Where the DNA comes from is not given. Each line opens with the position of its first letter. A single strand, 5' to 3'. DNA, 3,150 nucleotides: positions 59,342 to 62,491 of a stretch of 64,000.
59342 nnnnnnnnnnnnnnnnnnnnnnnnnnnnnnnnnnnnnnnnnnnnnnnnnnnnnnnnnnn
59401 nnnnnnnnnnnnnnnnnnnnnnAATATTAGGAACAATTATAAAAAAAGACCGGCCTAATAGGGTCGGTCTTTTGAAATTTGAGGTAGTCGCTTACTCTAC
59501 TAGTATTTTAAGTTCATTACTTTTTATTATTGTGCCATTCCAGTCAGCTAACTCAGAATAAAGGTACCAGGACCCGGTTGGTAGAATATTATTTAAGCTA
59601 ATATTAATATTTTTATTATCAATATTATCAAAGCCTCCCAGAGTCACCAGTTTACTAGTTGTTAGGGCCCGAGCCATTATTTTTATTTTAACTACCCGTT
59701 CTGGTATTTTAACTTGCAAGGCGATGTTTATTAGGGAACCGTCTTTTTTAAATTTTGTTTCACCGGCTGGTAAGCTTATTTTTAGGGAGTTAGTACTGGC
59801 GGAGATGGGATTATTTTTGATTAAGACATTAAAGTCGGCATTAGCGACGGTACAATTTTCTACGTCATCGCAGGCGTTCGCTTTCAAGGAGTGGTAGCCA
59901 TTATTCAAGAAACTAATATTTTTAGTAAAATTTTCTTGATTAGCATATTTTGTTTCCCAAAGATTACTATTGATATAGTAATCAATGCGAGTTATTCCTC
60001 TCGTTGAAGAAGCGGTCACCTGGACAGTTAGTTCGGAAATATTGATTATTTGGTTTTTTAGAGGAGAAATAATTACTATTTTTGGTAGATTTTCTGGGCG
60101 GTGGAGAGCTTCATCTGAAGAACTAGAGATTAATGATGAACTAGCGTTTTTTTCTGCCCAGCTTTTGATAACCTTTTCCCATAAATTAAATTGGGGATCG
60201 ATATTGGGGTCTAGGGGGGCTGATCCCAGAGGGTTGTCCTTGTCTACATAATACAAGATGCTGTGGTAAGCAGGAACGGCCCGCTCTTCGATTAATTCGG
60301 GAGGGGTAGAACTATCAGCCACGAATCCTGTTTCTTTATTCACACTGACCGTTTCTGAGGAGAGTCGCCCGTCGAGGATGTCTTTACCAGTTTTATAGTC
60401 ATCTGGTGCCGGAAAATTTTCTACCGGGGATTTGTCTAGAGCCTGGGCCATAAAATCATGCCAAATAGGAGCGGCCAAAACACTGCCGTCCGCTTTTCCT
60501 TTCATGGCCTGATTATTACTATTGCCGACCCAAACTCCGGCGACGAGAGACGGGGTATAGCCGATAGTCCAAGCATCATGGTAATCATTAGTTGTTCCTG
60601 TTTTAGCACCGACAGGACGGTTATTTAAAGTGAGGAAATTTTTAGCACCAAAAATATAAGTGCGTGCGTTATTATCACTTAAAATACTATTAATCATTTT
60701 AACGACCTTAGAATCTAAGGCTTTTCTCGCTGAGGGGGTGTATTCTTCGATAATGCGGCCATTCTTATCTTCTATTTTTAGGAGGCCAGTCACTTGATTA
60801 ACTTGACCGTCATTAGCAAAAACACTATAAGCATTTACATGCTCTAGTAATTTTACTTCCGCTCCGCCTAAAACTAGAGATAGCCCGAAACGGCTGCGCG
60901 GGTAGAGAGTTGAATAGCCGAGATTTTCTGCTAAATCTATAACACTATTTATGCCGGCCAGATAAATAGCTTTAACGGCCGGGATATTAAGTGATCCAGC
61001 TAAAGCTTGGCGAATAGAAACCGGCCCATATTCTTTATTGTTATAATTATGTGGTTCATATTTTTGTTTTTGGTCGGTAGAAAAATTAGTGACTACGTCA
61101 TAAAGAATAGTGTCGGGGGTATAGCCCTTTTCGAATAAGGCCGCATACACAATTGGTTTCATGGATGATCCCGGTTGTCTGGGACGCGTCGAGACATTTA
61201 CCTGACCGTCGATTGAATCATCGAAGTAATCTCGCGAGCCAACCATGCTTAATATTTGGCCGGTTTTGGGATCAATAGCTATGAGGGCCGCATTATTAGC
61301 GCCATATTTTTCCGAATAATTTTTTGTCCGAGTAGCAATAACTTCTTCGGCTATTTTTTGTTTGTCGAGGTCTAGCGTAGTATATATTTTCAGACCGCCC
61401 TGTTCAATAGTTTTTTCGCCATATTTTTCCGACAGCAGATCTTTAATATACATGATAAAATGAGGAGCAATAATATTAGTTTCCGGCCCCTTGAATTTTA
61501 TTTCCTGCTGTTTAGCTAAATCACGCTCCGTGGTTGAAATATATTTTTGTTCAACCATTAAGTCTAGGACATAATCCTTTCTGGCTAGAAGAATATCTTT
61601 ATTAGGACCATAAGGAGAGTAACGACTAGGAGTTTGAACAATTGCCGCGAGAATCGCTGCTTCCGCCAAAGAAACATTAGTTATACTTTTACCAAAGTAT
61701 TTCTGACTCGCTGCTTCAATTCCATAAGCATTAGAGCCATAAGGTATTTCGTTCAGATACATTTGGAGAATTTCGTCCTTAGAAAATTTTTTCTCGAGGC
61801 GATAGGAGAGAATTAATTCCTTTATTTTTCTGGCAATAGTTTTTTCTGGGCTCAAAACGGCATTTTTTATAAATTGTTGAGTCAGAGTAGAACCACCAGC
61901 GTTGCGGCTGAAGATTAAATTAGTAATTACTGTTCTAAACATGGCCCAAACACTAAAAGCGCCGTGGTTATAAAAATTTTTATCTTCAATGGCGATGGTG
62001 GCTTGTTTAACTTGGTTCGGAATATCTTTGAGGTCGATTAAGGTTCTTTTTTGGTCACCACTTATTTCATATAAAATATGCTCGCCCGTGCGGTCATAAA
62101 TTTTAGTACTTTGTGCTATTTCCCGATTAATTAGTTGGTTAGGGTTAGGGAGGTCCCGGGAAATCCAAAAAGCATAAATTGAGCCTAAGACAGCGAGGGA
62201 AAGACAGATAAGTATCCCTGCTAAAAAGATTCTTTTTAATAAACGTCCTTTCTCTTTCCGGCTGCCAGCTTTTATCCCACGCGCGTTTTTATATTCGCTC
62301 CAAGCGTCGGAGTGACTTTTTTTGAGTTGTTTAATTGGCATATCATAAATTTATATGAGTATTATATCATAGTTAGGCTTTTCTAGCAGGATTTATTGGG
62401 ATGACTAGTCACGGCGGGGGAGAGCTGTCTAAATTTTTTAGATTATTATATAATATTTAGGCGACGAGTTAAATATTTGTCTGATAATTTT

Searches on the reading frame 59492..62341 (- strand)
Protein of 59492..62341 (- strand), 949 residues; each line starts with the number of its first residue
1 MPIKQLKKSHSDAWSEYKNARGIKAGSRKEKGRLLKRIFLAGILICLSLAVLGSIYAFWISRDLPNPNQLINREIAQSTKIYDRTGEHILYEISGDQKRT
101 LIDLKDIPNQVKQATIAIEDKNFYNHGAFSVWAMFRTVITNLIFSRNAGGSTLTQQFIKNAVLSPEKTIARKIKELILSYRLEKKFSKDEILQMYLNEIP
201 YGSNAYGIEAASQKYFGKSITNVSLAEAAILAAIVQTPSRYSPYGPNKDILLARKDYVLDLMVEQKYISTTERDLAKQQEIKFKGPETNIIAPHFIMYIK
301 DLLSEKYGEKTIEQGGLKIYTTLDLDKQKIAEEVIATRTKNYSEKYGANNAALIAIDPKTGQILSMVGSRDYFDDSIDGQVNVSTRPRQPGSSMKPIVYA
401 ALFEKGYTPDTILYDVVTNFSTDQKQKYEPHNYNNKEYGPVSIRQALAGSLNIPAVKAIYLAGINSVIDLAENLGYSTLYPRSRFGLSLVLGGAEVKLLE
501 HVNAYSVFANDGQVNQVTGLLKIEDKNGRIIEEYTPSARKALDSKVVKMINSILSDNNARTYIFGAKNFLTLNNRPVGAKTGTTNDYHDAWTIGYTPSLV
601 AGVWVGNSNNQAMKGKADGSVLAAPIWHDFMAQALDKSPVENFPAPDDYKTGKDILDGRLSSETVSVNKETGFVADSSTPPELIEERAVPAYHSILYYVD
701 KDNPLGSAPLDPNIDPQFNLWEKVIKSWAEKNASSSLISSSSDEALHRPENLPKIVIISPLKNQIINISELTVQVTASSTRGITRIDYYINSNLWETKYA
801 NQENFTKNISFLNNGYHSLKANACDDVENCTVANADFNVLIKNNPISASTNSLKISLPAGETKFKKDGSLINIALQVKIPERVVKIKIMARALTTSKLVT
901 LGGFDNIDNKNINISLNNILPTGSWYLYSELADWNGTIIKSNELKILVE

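Call 48: search_protein_families(library=pfam, proteins=[window:59492-62341:-], max_evalue=0.0001)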
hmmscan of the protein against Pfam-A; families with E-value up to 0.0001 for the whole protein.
window:59492-62341:- (949 aa): 3 families
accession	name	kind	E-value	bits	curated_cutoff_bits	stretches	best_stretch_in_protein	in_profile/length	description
PF00912.28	Transgly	-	1e-58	198.1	27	1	89-262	4-177/178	Transglycosylase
PF00905.27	Transpeptidase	-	2.5e-25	89.7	22.1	1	353-631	3-298/299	Penicillin binding protein transpeptidase domain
PF17957.7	Big_7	-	2.5e-09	38.1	24.1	1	753-821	1-70/70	Bacterial Ig domain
